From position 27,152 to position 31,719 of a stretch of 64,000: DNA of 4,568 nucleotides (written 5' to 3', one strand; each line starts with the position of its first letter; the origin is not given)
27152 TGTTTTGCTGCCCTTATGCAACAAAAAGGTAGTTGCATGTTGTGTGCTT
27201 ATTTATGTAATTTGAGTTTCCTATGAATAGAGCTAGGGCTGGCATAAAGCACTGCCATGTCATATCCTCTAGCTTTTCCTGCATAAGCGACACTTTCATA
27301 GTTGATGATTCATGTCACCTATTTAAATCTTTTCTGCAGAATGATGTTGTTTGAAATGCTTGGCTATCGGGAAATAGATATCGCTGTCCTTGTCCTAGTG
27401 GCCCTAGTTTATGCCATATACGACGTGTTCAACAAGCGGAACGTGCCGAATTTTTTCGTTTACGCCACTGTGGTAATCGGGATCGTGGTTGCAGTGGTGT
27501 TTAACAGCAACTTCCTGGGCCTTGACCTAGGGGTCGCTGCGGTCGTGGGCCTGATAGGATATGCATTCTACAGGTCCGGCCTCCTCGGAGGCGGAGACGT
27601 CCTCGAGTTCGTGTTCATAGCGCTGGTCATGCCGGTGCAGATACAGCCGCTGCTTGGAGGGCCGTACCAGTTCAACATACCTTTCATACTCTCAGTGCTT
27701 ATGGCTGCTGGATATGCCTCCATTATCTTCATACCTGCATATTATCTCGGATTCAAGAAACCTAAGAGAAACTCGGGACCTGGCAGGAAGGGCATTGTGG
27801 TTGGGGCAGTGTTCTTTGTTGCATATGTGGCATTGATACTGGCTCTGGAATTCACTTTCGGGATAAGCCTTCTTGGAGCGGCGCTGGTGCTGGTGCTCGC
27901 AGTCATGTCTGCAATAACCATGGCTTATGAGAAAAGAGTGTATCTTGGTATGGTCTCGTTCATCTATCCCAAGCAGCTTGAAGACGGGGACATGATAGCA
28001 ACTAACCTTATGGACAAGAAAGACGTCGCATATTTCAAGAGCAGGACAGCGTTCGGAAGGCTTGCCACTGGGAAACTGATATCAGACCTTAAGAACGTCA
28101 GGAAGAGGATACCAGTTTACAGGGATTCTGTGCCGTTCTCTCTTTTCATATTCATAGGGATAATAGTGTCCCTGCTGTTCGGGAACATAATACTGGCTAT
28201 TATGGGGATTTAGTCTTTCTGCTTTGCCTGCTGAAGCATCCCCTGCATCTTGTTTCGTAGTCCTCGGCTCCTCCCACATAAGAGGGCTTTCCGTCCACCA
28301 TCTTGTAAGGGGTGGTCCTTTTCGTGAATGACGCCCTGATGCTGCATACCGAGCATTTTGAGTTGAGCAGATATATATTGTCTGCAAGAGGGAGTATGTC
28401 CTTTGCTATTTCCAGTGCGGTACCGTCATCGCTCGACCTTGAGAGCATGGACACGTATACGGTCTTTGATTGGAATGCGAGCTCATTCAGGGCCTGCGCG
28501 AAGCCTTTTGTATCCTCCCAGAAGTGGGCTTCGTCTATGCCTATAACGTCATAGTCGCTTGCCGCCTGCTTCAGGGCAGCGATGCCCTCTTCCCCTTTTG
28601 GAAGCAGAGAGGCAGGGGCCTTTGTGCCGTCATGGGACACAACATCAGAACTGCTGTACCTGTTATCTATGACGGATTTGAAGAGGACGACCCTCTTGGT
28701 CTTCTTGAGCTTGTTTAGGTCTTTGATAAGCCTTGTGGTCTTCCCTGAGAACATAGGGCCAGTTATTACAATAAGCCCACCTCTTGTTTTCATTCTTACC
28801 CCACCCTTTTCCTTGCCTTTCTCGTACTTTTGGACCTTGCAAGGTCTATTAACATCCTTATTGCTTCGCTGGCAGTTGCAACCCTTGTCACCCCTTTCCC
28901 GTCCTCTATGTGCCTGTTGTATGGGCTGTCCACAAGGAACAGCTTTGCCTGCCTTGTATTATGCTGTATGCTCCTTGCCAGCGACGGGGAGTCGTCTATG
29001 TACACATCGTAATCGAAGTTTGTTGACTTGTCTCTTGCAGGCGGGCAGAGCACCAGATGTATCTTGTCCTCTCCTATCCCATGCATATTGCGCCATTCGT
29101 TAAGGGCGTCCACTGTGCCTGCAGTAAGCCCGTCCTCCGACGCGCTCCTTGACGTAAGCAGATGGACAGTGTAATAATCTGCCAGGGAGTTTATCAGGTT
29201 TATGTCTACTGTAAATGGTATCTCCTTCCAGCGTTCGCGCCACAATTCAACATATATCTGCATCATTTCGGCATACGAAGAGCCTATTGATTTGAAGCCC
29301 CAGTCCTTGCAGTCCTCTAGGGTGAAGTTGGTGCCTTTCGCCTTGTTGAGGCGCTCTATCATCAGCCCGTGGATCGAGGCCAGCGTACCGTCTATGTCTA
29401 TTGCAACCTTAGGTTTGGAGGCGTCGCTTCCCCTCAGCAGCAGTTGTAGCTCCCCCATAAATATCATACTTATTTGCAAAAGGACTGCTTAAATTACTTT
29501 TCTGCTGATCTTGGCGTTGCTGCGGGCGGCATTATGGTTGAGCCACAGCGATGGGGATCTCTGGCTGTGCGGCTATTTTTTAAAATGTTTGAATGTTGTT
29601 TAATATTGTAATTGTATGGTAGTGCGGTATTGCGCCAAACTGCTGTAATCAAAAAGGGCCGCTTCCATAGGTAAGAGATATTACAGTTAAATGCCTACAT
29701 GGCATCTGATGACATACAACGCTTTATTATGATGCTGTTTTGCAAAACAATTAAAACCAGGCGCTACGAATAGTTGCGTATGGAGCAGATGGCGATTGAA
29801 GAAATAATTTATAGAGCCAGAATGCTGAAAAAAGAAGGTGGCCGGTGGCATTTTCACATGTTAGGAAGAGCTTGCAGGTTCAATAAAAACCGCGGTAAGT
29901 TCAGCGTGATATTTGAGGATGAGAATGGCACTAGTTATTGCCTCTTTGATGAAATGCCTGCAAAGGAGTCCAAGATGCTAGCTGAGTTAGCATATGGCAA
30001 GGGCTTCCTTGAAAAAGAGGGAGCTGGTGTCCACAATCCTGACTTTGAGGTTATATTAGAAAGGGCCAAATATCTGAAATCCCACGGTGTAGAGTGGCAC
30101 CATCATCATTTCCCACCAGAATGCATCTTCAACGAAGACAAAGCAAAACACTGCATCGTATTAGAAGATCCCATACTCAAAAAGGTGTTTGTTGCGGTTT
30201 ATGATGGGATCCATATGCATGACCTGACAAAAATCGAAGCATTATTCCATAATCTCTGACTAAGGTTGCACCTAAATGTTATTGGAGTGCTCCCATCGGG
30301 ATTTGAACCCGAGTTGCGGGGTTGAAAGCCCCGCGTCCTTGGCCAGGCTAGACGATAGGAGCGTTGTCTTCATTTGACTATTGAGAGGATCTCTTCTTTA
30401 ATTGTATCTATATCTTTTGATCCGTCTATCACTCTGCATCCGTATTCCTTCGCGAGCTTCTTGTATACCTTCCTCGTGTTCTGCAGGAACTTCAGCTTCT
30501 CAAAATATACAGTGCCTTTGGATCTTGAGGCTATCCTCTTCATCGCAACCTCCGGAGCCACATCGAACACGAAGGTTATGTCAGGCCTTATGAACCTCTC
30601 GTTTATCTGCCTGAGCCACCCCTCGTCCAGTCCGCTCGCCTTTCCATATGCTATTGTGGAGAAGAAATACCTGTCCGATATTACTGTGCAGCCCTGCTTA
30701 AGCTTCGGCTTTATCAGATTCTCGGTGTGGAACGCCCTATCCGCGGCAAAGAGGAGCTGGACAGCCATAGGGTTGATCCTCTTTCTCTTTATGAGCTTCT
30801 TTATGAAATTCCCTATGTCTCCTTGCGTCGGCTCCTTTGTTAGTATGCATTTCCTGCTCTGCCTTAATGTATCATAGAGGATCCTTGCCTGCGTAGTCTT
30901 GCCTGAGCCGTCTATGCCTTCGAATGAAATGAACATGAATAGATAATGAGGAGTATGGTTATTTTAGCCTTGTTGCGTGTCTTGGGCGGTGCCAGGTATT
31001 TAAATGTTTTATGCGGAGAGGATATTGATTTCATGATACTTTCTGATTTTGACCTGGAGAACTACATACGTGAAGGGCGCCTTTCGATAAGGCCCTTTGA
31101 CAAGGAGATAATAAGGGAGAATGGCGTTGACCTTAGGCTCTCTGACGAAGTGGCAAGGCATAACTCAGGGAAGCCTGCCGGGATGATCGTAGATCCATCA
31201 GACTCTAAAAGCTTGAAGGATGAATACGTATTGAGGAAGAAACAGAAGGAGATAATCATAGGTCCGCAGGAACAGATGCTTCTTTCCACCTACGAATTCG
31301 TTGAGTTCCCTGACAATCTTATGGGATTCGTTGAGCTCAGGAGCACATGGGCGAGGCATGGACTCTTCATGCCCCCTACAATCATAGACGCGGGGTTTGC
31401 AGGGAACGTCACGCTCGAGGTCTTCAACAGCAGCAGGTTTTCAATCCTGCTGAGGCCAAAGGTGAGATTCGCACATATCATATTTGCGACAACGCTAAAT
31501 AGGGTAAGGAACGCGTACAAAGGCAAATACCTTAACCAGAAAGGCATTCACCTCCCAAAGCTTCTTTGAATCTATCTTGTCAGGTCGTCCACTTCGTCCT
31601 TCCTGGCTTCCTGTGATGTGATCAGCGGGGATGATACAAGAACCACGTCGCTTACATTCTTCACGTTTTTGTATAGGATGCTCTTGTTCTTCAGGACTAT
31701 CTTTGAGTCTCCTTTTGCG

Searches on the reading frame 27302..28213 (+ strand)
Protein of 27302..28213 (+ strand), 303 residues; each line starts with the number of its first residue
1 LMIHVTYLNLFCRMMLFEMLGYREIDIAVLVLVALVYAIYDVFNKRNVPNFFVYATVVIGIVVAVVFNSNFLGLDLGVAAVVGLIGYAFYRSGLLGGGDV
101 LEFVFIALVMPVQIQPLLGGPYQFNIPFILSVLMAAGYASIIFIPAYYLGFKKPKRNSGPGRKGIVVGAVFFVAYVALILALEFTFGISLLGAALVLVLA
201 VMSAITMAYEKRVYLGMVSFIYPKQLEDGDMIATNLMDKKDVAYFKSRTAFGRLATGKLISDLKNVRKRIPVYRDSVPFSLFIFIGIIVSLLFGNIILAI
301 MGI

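Call 61: search_protein_families(library=pfam, proteins=[window:27302-28213:+], max_evalue=0.0001)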
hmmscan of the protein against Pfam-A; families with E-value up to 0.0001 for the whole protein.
window:27302-28213:+ (303 aa): 1 family
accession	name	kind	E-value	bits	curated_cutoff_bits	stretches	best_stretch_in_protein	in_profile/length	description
PF01478.23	Peptidase_A24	-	7.4e-07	30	26.5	1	29-125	2-89/104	Type IV leader peptidase family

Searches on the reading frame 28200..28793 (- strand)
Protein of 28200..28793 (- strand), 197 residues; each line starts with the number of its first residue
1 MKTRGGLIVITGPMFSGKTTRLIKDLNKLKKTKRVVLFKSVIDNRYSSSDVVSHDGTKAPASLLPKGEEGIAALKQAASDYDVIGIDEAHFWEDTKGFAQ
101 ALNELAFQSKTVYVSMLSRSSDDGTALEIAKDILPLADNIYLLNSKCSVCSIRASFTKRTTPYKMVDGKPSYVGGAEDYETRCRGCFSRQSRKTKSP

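Call 62: search_protein_families(library=pfam, proteins=[window:28200-28793:-], max_evalue=0.0001)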
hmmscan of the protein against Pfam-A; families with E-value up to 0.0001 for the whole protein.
window:28200-28793:- (197 aa): 1 family
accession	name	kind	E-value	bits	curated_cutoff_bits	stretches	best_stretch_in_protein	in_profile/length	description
PF00265.24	TK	-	1.6e-34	119.7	20.6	1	7-187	3-176/176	Thymidine kinase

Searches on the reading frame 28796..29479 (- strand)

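Call 61: search_protein_families(library=pfam, proteins=[window:28796-29479:-], max_evalue=0.0001)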
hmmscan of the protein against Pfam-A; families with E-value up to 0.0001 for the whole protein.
window:28796-29479:- (227 aa): 1 family
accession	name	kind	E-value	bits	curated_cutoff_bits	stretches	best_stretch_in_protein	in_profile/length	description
PF06941.18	NT5C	-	4.8e-11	43.3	24.8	1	25-210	4-174/180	5' nucleotidase, deoxy (Pyrimidine), cytosolic type C protein (NT5C)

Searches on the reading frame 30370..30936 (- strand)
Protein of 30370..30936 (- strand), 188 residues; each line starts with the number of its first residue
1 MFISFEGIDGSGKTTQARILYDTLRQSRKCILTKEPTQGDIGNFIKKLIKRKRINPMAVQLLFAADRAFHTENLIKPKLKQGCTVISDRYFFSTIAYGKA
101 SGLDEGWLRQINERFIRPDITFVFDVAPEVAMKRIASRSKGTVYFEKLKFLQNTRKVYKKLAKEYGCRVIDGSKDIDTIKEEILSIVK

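Call 62: search_protein_families(library=pfam, proteins=[window:30370-30936:-], max_evalue=0.0001)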
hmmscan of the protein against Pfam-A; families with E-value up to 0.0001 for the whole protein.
window:30370-30936:- (188 aa): 1 family
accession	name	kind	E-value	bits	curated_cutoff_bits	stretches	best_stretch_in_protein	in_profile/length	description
PF02223.23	Thymidylate_kin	-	8.1e-52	176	27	1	5-183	1-185/185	Thymidylate kinase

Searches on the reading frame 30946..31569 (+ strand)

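Call 50: search_protein_families(library=pfam, proteins=[window:30946-31569:+], max_evalue=0.0001)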
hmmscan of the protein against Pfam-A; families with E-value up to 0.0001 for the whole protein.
window:30946-31569:+ (207 aa): 2 families
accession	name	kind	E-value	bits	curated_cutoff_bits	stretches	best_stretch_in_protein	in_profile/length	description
PF22769.1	DCD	-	2.4e-30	106.1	27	1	31-182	1-152/153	dCTP deaminase-like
PF00692.24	dUTPase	-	7.5e-08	32.7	22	1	100-185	21-106/129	dUTPase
